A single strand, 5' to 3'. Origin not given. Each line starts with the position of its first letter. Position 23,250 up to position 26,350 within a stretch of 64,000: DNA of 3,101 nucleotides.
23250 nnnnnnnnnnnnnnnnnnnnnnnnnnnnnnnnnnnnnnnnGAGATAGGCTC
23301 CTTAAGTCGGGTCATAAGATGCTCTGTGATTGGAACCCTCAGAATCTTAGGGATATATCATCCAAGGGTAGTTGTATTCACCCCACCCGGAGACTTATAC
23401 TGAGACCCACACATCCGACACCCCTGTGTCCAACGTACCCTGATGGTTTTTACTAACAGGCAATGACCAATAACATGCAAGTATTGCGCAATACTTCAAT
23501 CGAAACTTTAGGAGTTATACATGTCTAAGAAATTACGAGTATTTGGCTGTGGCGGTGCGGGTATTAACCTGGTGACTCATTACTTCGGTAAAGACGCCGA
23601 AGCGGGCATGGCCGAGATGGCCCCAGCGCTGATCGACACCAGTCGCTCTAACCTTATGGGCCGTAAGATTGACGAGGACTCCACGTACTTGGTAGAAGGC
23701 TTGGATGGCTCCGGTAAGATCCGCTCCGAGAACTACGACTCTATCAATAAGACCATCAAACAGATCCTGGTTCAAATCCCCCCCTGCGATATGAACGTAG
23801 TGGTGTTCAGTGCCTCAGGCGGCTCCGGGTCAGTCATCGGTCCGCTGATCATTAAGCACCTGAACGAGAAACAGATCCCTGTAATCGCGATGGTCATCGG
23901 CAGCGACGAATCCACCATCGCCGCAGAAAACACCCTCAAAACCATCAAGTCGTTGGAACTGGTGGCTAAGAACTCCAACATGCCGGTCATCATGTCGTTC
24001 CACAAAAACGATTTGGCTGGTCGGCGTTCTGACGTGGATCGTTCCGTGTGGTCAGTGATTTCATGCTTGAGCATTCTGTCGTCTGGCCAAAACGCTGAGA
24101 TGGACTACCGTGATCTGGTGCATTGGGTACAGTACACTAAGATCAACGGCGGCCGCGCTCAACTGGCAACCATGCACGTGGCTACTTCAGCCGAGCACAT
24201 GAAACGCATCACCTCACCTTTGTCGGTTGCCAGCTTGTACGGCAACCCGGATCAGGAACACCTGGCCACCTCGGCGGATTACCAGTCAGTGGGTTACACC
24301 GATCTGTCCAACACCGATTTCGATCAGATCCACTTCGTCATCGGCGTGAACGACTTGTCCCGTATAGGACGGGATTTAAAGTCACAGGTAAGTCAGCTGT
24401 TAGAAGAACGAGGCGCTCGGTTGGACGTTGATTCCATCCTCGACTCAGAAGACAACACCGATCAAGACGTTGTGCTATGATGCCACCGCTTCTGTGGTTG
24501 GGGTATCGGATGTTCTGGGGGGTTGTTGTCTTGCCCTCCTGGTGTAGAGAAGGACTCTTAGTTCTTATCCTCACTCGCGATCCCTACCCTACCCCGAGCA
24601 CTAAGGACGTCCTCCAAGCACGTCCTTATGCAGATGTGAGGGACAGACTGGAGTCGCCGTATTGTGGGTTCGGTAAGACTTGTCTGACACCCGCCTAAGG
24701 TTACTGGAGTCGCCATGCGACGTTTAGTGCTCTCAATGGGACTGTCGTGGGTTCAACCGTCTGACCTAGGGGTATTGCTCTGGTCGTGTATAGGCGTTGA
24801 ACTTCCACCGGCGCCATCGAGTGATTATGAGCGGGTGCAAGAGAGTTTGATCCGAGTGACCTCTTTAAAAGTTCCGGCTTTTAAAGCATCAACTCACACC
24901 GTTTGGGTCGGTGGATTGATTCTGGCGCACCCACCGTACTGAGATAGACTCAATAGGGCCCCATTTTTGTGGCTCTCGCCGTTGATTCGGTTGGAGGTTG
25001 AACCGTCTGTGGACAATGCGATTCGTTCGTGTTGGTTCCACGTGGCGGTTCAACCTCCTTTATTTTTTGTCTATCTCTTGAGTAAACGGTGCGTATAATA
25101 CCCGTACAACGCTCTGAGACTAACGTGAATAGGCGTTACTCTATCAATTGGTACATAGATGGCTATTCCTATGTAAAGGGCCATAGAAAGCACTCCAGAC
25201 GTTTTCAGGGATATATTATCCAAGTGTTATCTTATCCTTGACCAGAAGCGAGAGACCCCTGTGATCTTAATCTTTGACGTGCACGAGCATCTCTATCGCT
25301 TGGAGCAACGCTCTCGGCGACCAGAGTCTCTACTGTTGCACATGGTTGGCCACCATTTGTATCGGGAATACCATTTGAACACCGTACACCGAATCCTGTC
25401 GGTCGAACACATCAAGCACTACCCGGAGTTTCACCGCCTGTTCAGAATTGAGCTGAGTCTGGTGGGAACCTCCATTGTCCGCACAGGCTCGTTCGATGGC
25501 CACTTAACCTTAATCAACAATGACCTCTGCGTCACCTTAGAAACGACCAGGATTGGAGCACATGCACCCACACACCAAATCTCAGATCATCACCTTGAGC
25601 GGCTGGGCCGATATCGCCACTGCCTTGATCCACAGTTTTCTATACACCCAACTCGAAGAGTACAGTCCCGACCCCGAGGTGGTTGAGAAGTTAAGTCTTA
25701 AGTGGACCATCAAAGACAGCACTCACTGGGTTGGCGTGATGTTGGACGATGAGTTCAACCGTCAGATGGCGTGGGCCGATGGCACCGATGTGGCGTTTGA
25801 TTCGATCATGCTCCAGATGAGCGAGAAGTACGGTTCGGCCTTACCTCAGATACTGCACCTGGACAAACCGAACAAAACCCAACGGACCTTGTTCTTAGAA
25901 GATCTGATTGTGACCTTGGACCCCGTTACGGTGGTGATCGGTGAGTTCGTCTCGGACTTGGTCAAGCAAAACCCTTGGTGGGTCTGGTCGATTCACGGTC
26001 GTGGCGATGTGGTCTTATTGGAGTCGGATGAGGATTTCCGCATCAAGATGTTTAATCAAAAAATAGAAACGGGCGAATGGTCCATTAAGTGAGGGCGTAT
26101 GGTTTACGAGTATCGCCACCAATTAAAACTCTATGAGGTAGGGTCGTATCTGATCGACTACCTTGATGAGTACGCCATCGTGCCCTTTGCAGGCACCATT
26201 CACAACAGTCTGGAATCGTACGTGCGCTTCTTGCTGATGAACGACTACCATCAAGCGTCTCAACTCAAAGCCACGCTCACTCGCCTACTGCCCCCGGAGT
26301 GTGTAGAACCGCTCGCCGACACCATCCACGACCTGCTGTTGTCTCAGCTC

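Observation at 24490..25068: Candidate ~580-nt structured RNA downstream of the tubulin gene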

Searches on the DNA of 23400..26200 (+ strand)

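Call 3: search_rna_families(source=window, start=23400, end=26200, threshold=evalue, max_evalue=10, show_alignments=3)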
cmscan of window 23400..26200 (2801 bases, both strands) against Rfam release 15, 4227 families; matches with E-value up to 10: 0.
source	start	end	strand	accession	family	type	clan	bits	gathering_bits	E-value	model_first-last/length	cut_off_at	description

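Call 4: search_dna_similar(query=window:23400-25700:+, collection=phages, mode=distant, max_rows=40)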
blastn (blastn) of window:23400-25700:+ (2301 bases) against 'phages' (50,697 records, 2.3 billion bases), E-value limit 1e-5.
Records with a match: 2; places in all: 2; records where one place covers at least 80% of the query: 0.
Best place of each record, by identity: 60-80% 2.
By first word of the organism name: Xanthomonas 2.
By host as written in the record: Xanthomonas sp. 1; Xanthomonas citri 306 1.
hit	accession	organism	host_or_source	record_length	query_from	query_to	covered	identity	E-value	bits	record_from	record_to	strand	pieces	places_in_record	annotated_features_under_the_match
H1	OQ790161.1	Xanthomonas phage RTH11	Xanthomonas sp.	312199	393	573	8%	69.7%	1e-9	72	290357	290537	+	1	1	tubulin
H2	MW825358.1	Xanthomonas phage vB_XciM_LucasX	Xanthomonas citri 306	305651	381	558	8%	69.1%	4e-10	74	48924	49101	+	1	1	hypothetical protein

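Call 52: build_rna_model(alignment_id=A3, structure=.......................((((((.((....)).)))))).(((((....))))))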
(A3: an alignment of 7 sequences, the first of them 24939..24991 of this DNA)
Model R1 built from alignment A3 (7 sequences, 60 columns); structure: as given.
model positions 55; base pairs 13; branch points 1; effective number of sequences 7; information 0.865 bits per position. Calibrated on 0.2 Mb of random sequence (short: E-values are rough).
structure used (alignment columns):
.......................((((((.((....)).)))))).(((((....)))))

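Call 53: search_with_rna_model(model_id=R1, source=window, max_evalue=10, filters=off)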
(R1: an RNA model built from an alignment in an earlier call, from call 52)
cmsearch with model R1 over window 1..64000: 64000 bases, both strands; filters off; matches with E-value up to 10: 25.
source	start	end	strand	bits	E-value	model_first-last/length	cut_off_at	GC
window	24939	24991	+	51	1.1e-13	1-55/55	no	0.51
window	10452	10502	+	13.8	0.024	1-55/55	no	0.49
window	44011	44066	-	10.1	0.32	1-55/55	no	0.45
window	60198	60249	-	8.7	0.88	1-55/55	no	0.52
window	43252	43330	-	8.5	1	1-55/55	no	0.49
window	10434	10476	-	8.3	1.1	1-55/55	no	0.53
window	55005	55045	+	7.4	2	1-55/55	no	0.51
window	39186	39234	-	7.4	2.1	1-55/55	no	0.51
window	37416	37431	+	7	2.9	22-37/55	no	0.5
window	51216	51276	-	6.6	3.7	1-55/55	no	0.56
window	3987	4026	+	6.5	3.9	1-55/55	no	0.52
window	21468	21507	-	6.4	4.4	1-55/55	no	0.55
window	12569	12590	+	6.3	4.6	19-40/55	no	0.73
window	54789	54823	+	5.8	6.3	1-55/55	no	0.49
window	26466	26509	-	5.7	7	1-55/55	no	0.45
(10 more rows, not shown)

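Call 54: search_with_rna_model(model_id=R1, sources=[L008, L010, L011, L012, L013, L014, L015, L017, L020, L022, L023, L025, L027, L028, L029, L030, L033, L035, L036, L037, L041, L042, L043, L046, L048, L057, L059, L064, L066, L067, L068, L069, L070, L072, L074, L078, L081, L084, L087, L088, L093, L096, L099, L100, L105, L107, L108, L109, L110, L111, L112, L113, L114, L001, L002, L005, L006, L007, L063, L104, L106], max_evalue=1)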
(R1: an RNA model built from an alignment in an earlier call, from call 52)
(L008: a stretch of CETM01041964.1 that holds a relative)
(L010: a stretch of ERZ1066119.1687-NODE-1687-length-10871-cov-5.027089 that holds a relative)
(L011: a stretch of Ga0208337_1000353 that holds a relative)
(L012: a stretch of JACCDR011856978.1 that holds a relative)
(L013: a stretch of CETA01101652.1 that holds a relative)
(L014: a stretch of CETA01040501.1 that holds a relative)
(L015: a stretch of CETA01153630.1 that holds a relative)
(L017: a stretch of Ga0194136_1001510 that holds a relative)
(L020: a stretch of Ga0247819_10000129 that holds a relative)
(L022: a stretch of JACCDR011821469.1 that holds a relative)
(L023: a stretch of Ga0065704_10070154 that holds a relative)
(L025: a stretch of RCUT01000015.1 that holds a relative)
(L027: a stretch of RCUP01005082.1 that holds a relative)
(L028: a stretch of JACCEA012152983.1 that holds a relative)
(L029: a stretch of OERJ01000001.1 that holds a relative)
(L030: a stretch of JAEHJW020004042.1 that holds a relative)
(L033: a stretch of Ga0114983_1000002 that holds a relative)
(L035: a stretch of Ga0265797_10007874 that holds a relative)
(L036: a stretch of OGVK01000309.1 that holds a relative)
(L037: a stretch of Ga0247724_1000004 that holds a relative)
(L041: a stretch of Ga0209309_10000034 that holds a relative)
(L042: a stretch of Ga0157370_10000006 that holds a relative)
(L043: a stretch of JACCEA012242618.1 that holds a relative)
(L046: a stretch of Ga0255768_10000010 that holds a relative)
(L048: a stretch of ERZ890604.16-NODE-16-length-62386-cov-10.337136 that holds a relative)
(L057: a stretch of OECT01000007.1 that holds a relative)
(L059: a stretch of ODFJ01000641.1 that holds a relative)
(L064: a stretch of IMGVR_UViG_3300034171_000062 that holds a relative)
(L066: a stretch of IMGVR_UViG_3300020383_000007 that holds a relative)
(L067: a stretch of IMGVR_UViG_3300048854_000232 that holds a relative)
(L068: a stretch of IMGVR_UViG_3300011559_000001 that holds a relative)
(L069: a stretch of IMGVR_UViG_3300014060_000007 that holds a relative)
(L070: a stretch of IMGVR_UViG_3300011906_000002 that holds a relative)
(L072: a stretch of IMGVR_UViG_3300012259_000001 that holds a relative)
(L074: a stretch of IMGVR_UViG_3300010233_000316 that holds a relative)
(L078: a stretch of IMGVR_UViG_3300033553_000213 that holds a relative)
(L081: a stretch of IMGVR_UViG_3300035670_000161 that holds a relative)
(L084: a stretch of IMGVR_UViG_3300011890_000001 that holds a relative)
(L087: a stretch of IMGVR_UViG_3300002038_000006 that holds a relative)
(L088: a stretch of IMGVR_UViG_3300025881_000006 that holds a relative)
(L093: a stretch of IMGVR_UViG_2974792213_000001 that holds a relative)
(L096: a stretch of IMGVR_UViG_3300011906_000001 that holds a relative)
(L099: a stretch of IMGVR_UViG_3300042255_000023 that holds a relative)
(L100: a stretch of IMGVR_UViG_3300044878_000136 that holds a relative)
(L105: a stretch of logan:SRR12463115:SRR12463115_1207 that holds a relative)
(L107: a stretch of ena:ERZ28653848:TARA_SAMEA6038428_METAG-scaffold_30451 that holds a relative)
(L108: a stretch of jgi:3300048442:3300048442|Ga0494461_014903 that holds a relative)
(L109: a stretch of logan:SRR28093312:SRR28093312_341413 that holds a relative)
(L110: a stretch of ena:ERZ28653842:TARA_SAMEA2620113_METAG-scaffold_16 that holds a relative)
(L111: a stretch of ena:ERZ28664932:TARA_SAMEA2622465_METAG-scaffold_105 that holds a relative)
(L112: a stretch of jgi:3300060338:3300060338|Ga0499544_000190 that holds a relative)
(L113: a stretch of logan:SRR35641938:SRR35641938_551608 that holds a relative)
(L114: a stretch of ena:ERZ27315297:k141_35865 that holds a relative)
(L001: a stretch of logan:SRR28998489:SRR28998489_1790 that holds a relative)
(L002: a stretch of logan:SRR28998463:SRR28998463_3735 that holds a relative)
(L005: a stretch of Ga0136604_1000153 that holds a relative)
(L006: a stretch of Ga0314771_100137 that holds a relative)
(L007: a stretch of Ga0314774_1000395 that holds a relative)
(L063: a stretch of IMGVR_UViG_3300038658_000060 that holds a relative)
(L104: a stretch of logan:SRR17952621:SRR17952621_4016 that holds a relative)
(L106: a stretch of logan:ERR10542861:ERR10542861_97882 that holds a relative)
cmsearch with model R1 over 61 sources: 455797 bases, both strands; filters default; matches with E-value up to 1: 21.
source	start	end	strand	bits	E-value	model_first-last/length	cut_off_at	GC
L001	2902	2956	+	60.7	8.5e-16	1-55/55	no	0.6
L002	2891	2945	+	60.7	8.5e-16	1-55/55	no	0.6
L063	5111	5164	+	58.5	4e-15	1-55/55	no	0.5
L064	5416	5471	+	55.8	2.8e-14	1-55/55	no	0.54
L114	2361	2416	+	55.8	2.8e-14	1-55/55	no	0.54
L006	2108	2163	+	55.8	2.8e-14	1-55/55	no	0.54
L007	5416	5471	+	55.8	2.8e-14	1-55/55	no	0.54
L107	4212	4271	+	54.4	7.4e-14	1-55/55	no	0.57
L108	2350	2409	+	54.4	7.4e-14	1-55/55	no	0.57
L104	2022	2074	+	51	7.8e-13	1-55/55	no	0.51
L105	4421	4477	+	50.3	1.3e-12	1-55/55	no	0.54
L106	4421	4477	+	50.3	1.3e-12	1-55/55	no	0.54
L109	2506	2561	+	48.2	5.4e-12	1-55/55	no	0.57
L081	6183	6243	+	16.1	0.033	1-55/55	no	0.56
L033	139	219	-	14.9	0.081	1-55/55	no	0.51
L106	4465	4546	-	14.6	0.095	1-55/55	no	0.57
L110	5758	5810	+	13.7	0.18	1-55/55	no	0.49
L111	5527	5579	+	13.7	0.18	1-55/55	no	0.49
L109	2527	2548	-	13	0.29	19-40/55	no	0.59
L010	6826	6872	+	12.2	0.53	1-55/55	no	0.57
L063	5128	5149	-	11.6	0.78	19-40/55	no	0.55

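Call 84: search_rna_families(sources=[L001, L105, L006, L108, L109, L116], threshold=evalue, max_evalue=1)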
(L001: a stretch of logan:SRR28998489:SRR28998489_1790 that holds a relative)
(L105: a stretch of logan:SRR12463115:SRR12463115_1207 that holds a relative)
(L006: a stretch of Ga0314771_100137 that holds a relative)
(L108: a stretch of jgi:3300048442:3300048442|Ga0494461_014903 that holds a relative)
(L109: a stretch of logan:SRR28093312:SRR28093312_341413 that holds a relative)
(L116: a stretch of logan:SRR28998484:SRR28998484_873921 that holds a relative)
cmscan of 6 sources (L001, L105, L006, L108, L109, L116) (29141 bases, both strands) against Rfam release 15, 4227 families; matches with E-value up to 1: 0.
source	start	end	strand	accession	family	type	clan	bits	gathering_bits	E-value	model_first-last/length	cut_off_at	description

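Call 96: build_rna_model(alignment_id=A7, structure=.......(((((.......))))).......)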
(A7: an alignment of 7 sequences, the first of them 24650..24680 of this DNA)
Model R2 built from alignment A7 (7 sequences, 31 columns); structure: as given.
model positions 31; base pairs 5; branch points 0; effective number of sequences 7; information 1.105 bits per position. Calibrated on 0.2 Mb of random sequence (short: E-values are rough).
structure used (alignment columns):
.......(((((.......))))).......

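Call 98: search_with_rna_model(model_id=R2, source=window, max_evalue=5, filters=off)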
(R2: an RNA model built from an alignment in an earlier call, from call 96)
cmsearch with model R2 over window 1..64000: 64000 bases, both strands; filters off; matches with E-value up to 5: 10.
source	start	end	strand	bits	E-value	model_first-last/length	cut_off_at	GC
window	24650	24680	+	43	1.3e-10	1-31/31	no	0.55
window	16545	16579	-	14.6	0.07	1-31/31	no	0.49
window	8762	8796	-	12.8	0.26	1-31/31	no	0.66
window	11688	11709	-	11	0.87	1-31/31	no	0.68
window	41650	41671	-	10.5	1.3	1-31/31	no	0.68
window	21538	21571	-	9.8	2.1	1-31/31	no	0.62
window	41640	41662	+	9.4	2.7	1-31/31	no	0.65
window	63147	63173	+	9.4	2.8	1-31/31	no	0.56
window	21618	21639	-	9.2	3.2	1-31/31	no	0.55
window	58909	58950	-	9.1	3.5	1-31/31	no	0.48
